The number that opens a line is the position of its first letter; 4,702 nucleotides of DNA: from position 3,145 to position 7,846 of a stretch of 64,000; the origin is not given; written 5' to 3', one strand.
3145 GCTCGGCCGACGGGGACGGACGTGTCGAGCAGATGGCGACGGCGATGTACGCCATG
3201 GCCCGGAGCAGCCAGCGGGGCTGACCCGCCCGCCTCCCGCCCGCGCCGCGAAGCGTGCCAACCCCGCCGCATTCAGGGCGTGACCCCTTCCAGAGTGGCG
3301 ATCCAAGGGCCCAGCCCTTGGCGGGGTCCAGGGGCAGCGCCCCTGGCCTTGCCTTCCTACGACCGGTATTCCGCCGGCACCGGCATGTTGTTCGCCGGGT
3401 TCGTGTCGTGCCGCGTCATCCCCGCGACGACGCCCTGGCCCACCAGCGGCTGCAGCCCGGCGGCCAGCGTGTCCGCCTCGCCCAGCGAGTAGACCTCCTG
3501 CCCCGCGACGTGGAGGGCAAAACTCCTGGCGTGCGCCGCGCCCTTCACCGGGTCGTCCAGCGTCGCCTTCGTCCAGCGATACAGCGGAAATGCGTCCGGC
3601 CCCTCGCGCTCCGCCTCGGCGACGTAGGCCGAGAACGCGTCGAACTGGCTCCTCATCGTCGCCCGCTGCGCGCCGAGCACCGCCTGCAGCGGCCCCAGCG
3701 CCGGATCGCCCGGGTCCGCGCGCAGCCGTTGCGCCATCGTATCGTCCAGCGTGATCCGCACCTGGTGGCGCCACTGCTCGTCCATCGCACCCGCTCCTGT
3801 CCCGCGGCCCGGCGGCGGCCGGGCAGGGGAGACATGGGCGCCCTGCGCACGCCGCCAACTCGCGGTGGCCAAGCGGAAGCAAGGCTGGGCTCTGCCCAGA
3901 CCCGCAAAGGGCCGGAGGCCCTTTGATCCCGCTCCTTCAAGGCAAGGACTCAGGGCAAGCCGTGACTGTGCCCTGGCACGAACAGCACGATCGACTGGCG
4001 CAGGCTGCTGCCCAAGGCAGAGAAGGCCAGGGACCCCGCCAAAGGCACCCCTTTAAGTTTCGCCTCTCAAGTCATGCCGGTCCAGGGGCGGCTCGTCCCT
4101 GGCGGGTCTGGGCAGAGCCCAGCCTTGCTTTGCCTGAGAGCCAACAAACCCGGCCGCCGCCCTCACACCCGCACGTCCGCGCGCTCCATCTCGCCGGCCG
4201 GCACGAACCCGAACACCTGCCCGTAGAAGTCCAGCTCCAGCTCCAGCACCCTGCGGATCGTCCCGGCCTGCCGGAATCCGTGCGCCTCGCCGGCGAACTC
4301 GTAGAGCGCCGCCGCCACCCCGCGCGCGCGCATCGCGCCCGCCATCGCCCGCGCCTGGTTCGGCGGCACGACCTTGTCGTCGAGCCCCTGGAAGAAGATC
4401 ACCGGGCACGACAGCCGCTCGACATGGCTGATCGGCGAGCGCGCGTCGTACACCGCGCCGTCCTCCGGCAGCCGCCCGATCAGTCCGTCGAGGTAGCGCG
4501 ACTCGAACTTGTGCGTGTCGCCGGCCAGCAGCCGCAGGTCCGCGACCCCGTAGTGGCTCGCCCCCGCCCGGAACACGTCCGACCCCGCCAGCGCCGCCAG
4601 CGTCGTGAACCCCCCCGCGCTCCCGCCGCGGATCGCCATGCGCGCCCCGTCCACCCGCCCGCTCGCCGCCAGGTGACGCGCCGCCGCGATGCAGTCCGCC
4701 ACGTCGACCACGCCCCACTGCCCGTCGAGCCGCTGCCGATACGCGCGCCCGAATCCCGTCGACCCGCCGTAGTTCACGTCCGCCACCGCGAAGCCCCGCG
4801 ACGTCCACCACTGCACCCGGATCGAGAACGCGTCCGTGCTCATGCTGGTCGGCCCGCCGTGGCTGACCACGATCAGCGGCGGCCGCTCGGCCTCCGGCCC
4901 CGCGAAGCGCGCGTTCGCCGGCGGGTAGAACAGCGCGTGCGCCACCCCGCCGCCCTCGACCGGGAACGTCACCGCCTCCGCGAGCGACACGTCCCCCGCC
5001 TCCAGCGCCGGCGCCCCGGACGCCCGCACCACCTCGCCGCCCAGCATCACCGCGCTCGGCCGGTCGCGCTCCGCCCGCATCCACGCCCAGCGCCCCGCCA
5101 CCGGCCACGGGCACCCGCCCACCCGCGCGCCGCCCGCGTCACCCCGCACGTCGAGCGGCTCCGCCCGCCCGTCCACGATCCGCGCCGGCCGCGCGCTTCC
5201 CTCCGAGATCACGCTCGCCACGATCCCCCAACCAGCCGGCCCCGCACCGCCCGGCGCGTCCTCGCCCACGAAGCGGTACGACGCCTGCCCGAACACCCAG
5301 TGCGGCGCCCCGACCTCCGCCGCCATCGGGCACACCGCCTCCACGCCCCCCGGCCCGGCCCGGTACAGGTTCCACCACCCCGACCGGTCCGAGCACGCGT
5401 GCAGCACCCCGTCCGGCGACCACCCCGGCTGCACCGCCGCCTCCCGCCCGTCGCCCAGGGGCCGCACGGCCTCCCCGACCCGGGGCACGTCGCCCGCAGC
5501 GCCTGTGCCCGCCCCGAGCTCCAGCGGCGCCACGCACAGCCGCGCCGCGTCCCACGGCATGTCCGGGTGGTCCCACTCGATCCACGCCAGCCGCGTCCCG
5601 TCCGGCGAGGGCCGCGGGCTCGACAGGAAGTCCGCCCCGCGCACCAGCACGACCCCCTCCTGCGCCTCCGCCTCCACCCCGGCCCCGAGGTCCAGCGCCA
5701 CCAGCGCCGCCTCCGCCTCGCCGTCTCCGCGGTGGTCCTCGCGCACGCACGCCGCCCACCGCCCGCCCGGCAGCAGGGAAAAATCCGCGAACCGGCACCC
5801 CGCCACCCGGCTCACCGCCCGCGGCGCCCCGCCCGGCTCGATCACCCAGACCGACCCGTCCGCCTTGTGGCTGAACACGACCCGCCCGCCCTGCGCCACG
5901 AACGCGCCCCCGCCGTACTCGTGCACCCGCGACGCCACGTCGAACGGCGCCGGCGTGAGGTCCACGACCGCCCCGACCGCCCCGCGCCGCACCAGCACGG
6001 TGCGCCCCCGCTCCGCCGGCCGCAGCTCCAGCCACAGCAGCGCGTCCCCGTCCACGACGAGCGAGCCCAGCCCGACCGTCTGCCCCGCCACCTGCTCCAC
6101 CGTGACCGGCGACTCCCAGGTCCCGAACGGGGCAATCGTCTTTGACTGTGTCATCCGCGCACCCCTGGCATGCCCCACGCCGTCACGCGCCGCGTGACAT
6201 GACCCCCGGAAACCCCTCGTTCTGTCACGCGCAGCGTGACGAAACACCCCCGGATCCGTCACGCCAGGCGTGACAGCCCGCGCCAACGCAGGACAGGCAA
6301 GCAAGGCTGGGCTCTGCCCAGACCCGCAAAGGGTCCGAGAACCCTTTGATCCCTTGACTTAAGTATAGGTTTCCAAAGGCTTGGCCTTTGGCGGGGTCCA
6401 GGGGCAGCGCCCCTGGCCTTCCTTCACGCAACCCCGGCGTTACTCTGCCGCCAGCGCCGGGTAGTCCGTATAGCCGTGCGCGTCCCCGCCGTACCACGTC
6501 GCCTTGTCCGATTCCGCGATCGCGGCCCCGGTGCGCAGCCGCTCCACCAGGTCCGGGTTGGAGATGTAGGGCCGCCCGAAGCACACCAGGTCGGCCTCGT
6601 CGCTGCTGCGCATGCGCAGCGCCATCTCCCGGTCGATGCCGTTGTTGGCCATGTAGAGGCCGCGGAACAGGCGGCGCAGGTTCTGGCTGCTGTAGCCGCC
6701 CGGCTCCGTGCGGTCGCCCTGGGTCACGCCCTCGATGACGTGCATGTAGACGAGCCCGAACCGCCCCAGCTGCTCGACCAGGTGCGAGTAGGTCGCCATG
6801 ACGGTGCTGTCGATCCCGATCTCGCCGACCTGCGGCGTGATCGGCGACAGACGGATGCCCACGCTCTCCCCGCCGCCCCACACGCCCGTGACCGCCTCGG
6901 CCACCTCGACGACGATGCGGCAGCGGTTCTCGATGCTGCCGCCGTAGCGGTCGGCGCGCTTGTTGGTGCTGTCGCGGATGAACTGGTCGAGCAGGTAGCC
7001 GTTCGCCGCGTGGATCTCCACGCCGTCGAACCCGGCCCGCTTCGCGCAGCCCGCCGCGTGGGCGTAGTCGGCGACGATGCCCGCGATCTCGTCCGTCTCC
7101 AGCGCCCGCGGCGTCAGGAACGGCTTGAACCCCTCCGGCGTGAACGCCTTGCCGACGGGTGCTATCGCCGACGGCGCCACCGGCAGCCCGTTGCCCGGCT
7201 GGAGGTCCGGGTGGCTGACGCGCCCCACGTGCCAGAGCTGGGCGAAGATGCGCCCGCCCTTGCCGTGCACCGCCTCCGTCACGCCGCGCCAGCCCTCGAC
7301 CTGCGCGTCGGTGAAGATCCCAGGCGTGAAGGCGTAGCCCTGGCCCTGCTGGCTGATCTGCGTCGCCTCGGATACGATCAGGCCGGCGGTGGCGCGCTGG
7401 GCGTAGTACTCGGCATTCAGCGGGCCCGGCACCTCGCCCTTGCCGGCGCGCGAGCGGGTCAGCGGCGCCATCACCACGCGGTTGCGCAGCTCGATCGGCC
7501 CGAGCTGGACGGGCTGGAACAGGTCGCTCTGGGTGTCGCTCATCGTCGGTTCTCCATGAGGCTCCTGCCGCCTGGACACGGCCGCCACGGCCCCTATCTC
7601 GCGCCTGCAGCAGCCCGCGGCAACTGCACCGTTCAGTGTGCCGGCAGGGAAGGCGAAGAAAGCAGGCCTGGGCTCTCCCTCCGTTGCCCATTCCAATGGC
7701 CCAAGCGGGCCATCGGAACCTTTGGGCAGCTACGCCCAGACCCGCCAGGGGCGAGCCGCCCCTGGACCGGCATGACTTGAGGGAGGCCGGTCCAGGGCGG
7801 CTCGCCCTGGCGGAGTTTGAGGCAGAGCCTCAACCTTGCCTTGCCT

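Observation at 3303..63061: Mosaic two-armed palindromic element occupies 15 intergenic regions (about one per 4 kb)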

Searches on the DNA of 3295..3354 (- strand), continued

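Call 66: search_with_rna_model(model_id=R1, sources=[L129, L130, L065, L097, L125, L127, L003, L028, L063, L070, L078, L085], max_evalue=0.01, show_alignments=0)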
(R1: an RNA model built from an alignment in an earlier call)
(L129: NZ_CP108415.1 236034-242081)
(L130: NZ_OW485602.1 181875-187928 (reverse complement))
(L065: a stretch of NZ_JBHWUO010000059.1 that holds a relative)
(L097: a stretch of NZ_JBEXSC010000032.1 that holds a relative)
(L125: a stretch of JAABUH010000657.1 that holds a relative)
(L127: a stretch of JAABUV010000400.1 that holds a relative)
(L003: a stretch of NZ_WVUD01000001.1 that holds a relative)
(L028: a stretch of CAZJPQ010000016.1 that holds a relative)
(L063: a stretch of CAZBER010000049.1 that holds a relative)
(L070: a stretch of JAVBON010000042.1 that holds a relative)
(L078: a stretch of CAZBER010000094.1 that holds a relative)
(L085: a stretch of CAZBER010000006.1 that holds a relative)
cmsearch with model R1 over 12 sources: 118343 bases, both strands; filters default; matches with E-value up to 0.01: 48.
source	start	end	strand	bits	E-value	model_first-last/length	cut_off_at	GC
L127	17434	17493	-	71.6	7e-17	1-59/59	no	0.67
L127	3143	3201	-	70.5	1.3e-16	1-59/59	no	0.73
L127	4432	4490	+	70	1.9e-16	1-59/59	no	0.73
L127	12586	12644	-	68.6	4.2e-16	1-59/59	no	0.56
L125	12535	12592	+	68.1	6e-16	1-59/59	no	0.64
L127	12520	12578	+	67.7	7.4e-16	1-59/59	no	0.71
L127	17367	17426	+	67.4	9.2e-16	1-59/59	no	0.72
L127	13937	13997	-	66.7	1.4e-15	1-59/59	no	0.54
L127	16202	16262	-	66.2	1.9e-15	1-59/59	no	0.59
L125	9843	9901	-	66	2.1e-15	1-59/59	no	0.54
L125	20146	20204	-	65.5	2.9e-15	1-59/59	no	0.54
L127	173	231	-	65.2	3.4e-15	1-59/59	no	0.58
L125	20080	20138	+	64.8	4.3e-15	1-59/59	no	0.66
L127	20544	20602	-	63.4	1e-14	1-59/59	no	0.54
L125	9779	9835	+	63.3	1.1e-14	1-59/59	no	0.74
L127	16136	16193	+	63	1.3e-14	1-59/59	no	0.64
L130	2999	3060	+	63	1.3e-14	1-59/59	no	0.73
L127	6610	6668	-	62.5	1.8e-14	1-59/59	no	0.76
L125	3919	3979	+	60.5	6.2e-14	1-59/59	no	0.62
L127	757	813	-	58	2.9e-13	1-59/59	no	0.68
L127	692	749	+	57.7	3.4e-13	1-59/59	no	0.66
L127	21909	21968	+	55.8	1e-12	1-59/59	no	0.68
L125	4495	4552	-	51.9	1.2e-11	1-59/59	no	0.67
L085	6891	6953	-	51.8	1.3e-11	1-59/59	no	0.75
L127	13814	13929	+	51.2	1.8e-11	1-59/59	no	0.69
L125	12600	12660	-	48.9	7.1e-11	1-59/59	no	0.64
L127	3079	3134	+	48.7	8.1e-11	1-59/59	no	0.52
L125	4429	4487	+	48.6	8.6e-11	1-59/59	no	0.51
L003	1586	1635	+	47.2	2e-10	10-57/59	no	0.8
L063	7708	7770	+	46.2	3.8e-10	1-59/59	no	0.78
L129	2988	3051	+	45.3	6.4e-10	1-59/59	no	0.78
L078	5735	5787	-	44.1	1.3e-09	9-59/59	no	0.79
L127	4498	4555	-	42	4.9e-09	1-59/59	no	0.55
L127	6519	6592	+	41.8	5.7e-09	1-59/59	no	0.73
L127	20463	20536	+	35.7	2.3e-07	1-59/59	no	0.69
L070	2789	2844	+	35.4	2.8e-07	1-59/59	no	0.77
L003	1488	1542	+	35.1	3.4e-07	1-59/59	no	0.76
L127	92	165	+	34.3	5.4e-07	1-59/59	no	0.69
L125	5124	5194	+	30.3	6.4e-06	1-59/59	no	0.68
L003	1608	1660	-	24.5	0.00021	10-50/59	no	0.77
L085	4061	4130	+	24.3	0.00025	1-59/59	no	0.79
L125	15925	15974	+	24.2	0.00025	1-59/59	no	0.68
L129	3053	3100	+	22.8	0.0006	10-55/59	no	0.83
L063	7625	7665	+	22.2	0.00087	10-50/59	no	0.88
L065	7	63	+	20.8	0.002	9-59/59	no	0.79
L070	3069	3125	-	20.7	0.0022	1-59/59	no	0.67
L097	163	205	-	19.5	0.0045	1-59/59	no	0.74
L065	2785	2832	-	19.4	0.0049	1-59/59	no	0.73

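Call 99: search_with_rna_model(model_id=R1, sources=[L131, L132, L133], max_evalue=1, filters=off)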
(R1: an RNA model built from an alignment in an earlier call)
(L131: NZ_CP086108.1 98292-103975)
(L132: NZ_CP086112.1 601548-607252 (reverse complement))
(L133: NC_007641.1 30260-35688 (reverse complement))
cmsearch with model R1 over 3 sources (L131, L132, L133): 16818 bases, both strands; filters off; matches with E-value up to 1: 4.
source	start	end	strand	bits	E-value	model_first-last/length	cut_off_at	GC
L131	1271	1324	-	11.8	0.072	1-59/59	no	0.76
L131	1560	1627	-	9.4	0.3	1-59/59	no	0.74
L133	2450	2466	+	8.3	0.59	33-49/59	no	0.59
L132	1278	1331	-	8.3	0.6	1-59/59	no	0.78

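Call 105: search_with_rna_model(model_id=R1, sources=[L134, L136], max_evalue=0.1)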
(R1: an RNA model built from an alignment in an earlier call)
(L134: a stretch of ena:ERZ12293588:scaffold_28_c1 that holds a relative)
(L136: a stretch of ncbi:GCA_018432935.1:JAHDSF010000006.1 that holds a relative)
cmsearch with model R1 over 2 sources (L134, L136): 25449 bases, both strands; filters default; matches with E-value up to 0.1: 0.
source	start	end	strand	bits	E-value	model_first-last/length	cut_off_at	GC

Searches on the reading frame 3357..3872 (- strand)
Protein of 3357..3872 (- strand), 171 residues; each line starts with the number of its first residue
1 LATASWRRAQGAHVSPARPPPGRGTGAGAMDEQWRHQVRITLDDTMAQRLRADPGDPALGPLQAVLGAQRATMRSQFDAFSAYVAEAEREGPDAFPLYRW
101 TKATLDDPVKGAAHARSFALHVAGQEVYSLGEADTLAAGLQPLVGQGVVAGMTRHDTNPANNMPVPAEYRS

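Call 10: search_protein_families(library=pfam, proteins=[window:3357-3872:-])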
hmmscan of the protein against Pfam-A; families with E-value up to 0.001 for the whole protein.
window:3357-3872:- (171 aa): 0 families

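Call 77: search_protein_families(library=pfam, proteins=[window:3357-3785:-])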
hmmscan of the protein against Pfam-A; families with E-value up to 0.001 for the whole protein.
window:3357-3785:- (142 aa): 0 families

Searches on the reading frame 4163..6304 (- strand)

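Call 10: search_protein_families(library=pfam, proteins=[window:4163-6304:-])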
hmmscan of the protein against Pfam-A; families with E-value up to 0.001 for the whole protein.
window:4163-6304:- (713 aa): 4 families
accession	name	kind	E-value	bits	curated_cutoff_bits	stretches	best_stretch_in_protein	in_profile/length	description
PF00326.27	Peptidase_S9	-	1.1e-49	169.2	22.6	1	493-699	3-211/213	Prolyl oligopeptidase family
PF20434.5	BD-FAE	-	9.3e-11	42.1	26.8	1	475-655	13-212/215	BD-FAE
PF01738.24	DLH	-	8.6e-08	32.5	21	1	535-680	77-191/217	Dienelactone hydrolase family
PF12146.15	Hydrolase_4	-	0.00085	19.1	27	0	627-669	186-228/239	Serine aminopeptidase, S33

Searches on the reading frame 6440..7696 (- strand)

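Call 10: search_protein_families(library=pfam, proteins=[window:6440-7696:-])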
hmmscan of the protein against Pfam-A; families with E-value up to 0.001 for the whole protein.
window:6440-7696:- (418 aa): 1 family
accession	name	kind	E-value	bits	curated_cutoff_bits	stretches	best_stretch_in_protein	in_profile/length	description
PF00724.26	Oxidored_FMN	-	1.8e-76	258.1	27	1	58-390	1-338/342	NADH:flavin oxidoreductase / NADH oxidase family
